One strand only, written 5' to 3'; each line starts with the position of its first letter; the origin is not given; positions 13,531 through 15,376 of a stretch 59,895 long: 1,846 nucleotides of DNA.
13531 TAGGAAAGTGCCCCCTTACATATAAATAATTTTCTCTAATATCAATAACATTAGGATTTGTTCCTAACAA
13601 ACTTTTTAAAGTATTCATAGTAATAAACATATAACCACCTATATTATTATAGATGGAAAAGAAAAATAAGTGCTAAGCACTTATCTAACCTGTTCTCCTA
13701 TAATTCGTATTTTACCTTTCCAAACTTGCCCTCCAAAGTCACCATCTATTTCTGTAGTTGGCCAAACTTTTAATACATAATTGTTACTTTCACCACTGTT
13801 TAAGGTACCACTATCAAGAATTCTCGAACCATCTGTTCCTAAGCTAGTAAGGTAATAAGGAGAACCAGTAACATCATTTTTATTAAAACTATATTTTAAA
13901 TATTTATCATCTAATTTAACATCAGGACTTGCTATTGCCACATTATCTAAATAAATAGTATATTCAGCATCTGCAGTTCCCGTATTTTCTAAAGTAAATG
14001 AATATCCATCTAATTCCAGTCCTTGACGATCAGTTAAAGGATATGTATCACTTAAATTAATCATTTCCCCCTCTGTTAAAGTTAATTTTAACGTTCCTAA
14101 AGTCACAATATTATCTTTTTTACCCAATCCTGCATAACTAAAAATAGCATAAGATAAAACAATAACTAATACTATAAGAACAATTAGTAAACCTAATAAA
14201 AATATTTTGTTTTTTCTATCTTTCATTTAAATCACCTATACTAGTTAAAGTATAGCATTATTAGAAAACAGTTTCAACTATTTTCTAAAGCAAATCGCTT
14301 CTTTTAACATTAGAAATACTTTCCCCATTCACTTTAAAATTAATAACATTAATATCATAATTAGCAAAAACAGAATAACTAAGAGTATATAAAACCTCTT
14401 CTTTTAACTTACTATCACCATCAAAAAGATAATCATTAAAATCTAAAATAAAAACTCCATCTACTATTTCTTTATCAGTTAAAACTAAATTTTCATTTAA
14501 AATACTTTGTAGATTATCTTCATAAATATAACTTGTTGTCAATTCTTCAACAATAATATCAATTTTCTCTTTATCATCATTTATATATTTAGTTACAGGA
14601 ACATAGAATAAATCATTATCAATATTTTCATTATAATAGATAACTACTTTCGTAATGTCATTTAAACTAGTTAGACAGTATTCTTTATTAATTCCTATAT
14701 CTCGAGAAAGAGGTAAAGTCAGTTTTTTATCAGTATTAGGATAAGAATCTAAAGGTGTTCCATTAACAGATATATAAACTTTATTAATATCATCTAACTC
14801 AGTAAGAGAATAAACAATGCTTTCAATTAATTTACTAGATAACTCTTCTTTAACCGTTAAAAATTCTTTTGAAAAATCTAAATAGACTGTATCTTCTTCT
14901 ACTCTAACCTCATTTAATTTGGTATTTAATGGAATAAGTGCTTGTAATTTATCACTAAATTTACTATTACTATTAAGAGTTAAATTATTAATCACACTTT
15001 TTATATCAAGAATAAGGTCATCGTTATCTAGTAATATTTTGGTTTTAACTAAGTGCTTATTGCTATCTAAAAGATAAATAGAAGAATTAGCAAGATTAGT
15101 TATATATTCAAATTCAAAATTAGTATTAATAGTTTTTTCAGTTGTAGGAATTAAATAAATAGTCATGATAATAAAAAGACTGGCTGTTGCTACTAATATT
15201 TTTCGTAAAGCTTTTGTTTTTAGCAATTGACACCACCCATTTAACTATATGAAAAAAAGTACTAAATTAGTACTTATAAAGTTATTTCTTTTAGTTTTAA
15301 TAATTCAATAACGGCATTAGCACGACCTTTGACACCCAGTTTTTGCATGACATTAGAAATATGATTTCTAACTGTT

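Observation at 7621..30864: Modular surface-protein family: one shared TasA/SipW-type stalk module, interchangeable lectin-like heads, and a stalk-only gene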

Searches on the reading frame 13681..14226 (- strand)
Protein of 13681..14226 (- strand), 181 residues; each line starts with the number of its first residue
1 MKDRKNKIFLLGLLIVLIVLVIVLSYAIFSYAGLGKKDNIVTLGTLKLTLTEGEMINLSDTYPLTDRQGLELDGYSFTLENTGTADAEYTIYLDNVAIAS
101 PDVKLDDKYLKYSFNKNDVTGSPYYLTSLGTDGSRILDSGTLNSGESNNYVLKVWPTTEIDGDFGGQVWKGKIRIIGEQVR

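Call 5: search_protein_families(library=pfam, proteins=[window:13681-14226:-], max_evalue=0.1)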
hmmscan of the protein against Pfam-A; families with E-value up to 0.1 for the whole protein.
window:13681-14226:- (181 aa): 2 families
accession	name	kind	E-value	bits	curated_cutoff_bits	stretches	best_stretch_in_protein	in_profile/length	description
PF10749.14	DUF2534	-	0.03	14.9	22.4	1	2-30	4-32/80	Protein of unknown function (DUF2534)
PF12911.12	OppC_N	-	0.095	13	23.9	0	4-25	11-32/53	N-terminal TM domain of oligopeptide transport permease C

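Call 8: search_protein_families(library=ncbifam, proteins=[window:13681-14226:-], max_evalue=1)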
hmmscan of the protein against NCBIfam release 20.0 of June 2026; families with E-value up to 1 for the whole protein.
window:13681-14226:- (181 aa): 2 families
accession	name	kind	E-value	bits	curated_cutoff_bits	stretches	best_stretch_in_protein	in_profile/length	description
NF037998.2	RND_1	equivalog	0.58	7.7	400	1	7-55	442-490/1237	protein translocase SecDF, variant type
NF038277.1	accessory_MacP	equivalog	0.74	10.3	45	0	2-30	69-97/98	cell wall synthase accessory phosphoprotein MacP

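Call 11: search_solved_structures(query=window:13681-14226:-, max_evalue=5)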
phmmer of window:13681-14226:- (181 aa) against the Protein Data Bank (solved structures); distinct sequences matched with E-value up to 5: 3.
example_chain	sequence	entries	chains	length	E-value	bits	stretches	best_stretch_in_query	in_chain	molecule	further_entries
3k4z_A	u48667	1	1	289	0.17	15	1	48-109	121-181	Glycoside hydrolase family 9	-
2m7l_A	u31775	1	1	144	0.24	14.5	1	79-130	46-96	Calponin homology domain protein, putative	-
5c74_A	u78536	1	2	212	1.5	11.9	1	96-143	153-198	Protein arginine N-methyltransferase SFM1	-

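Call 33: find_homologous_proteins(query=window:13681-14226:-, max_evalue=0.001)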
Query window:13681-14226:- (181 aa): 203 proteins with E <= 0.001 among 384 candidates; the best 120 are listed.
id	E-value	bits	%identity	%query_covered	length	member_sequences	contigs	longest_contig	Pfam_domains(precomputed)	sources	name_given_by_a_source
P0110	7.5e-112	389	99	100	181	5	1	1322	-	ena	-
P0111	9.0e-110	382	98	100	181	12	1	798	-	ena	-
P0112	7.1e-83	295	73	100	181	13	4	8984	-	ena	-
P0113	3.9e-82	292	73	100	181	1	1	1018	-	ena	-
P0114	8.5e-82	291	72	100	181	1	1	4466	-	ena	-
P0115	1.9e-81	290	73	100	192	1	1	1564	-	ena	-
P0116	4.3e-81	289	72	100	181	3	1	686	-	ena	-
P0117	5.3e-81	289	73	99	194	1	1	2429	-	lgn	-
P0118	6.3e-81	288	73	99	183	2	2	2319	-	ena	-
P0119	7.1e-81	288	72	100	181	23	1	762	-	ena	-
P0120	8.3e-81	288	72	100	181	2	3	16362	-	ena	-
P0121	9.5e-81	288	70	100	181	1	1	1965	-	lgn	-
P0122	1.0e-80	288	72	100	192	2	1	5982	-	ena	-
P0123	3.5e-80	286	70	100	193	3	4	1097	-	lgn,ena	-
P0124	4.4e-80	286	70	100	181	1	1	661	-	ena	-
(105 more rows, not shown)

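Call 56: predict_structure(alignment_id=A3)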
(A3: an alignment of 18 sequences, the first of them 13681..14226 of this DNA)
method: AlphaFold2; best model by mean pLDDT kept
length: 181 residues; sequences in the alignment: 18
mean_pLDDT: 66.8   pTM: 0.59
mean pLDDT of the five models: 66.8, 62.5, 61.3, 61.1, 60.1
residues with pLDDT >= 90: 2; 70-90: 87; 50-70: 64; < 50: 28
segments of 3 or more residues with pLDDT < 50: 27-48
pLDDT, mean of each block of 10 residues (from residue 1): 67 82 56 34 43 52 54 70 78 73 65 86 79 80 84 71 58 71 61
secondary structure, 60 per line:
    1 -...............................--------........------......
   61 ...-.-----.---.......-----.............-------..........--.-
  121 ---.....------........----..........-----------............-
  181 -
elements in order: H2-32 E41-48 E55-63 E75-81 E87-99 E110-116 E135-142 E147-156 E168-179

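Call 59: fold_search(model_id=the predicted structure, library=pdb)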
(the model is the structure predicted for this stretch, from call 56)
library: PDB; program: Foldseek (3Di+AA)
matches with E <= 10: 1486; with E <= 0.001: 5
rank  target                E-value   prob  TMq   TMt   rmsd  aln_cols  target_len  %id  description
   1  6ov2_B                5.2e-04  1.00  0.35  0.45   7.3       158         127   13  Crystal structure of human claudin-9 in complex with Clostridium perfringens entertoxin C-terminal domain in closed fo (released 2019-09-04)
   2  9wca_F                7.6e-04  0.98  0.32  0.21  15.5       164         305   10  Closed state of A8 gpJ 713 central tail fiber (released 2026-01-28)
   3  4jdn_C                9.5e-04  1.00  0.39  0.46   6.4       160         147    9  Secreted Chlamydial Protein PGP3, C-terminal Domain (released 2013-06-05)
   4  4jdo_E                9.5e-04  1.00  0.40  0.35   6.3       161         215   10  Secreted chlamydial protein pgp3, coiled-coil deletion (released 2013-06-05)
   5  4jdn_A                9.5e-04  1.00  0.38  0.45   6.5       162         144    9  Secreted Chlamydial Protein PGP3, C-terminal Domain (released 2013-06-05)
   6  4jdn_B                1.1e-03  1.00  0.38  0.46   6.4       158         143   10  Secreted Chlamydial Protein PGP3, C-terminal Domain (released 2013-06-05)
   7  7kp4_B                1.3e-03  1.00  0.36  0.45   6.8       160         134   16  Crystal structure of human claudin-4 in complex with Clostridium perfringens enterotoxin C-terminal domain (released 2020-12-09)
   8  9j7x                  1.6e-03  1.00  0.35  0.48   5.9       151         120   15  Crystal structure of quintuple mutant C terminal fragment of Clostridium perfringens enterotoxin (C-CPEm19) (released 2025-06-18)
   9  4jdo_B                1.6e-03  1.00  0.40  0.34   6.3       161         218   10  Secreted chlamydial protein pgp3, coiled-coil deletion (released 2013-06-05)
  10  9wcb_F                1.6e-03  0.95  0.31  0.32  14.2       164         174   10  Open state of A8 gpJ 713 central tail fiber with OmpC G17 from E. coli EDL933 (released 2026-01-28)
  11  4jdo_A                1.9e-03  1.00  0.39  0.34   6.4       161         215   10  Secreted chlamydial protein pgp3, coiled-coil deletion (released 2013-06-05)
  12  4jdo_H                2.1e-03  0.99  0.34  0.30   7.3       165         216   10  Secreted chlamydial protein pgp3, coiled-coil deletion (released 2013-06-05)
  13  5b2g_D                2.3e-03  1.00  0.35  0.47   5.5       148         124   16  Crystal structure of human claudin-4 in complex with C-terminal fragment of Clostridium perfringens enterotoxin (released 2016-10-05)
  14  4c90_A                2.3e-03  0.93  0.28  0.09   9.7       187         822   12  Evidence that GH115 alpha-glucuronidase activity is dependent on conformational flexibility (released 2013-11-13)
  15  6yf6_A                2.6e-03  1.00  0.38  0.47  14.2       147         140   16  EclA C-terminal domain; sugar-binding protein (released 2021-04-07)
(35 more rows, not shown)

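Call 65: search_solved_structures(query=A3, max_evalue=10)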
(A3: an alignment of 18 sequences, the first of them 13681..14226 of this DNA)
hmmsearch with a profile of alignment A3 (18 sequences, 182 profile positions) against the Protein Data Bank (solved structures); distinct sequences matched with E-value up to 10: 4.
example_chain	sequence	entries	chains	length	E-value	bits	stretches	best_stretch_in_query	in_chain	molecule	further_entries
8azw_b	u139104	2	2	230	0.083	15.9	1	89-147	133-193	eL6 (60S ribosomal protein L6)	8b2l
6nav_A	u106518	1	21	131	1.1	12.3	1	11-85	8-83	M9UD72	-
8tib_A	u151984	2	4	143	1.1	12.2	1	11-83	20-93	DUF973 family protein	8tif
6w8x_A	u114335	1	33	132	2.8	10.9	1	11-99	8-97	pilin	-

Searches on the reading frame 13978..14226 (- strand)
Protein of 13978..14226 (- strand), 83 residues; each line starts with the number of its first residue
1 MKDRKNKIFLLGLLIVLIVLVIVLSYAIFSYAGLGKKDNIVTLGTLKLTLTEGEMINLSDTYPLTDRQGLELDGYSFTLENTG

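Call 86: search_protein_families(library=ncbifam, proteins=[window:13978-14226:-], max_evalue=10)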
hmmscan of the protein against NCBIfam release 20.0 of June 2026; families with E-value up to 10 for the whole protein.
seq(83 aa): 2 families
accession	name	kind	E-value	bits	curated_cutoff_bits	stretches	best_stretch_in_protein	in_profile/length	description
NF037998.2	RND_1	equivalog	0.12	10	400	1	7-56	442-491/1237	protein translocase SecDF, variant type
NF038277.1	accessory_MacP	equivalog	0.21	12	45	1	2-30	69-97/98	cell wall synthase accessory phosphoprotein MacP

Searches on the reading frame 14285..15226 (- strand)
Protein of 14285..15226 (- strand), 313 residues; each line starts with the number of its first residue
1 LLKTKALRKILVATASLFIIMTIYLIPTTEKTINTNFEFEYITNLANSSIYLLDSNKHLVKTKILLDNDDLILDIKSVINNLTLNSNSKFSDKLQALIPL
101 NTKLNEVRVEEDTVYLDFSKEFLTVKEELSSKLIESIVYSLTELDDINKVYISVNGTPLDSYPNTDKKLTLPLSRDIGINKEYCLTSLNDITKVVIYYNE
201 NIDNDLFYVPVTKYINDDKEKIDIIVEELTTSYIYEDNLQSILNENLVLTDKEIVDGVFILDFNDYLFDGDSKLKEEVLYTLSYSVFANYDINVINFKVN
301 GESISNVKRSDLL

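Call 60: search_protein_families(library=ncbifam, proteins=[window:14285-15226:-], max_evalue=0.01)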
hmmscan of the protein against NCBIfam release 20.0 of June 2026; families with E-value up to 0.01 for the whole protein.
window:14285-15226:- (313 aa): 0 families
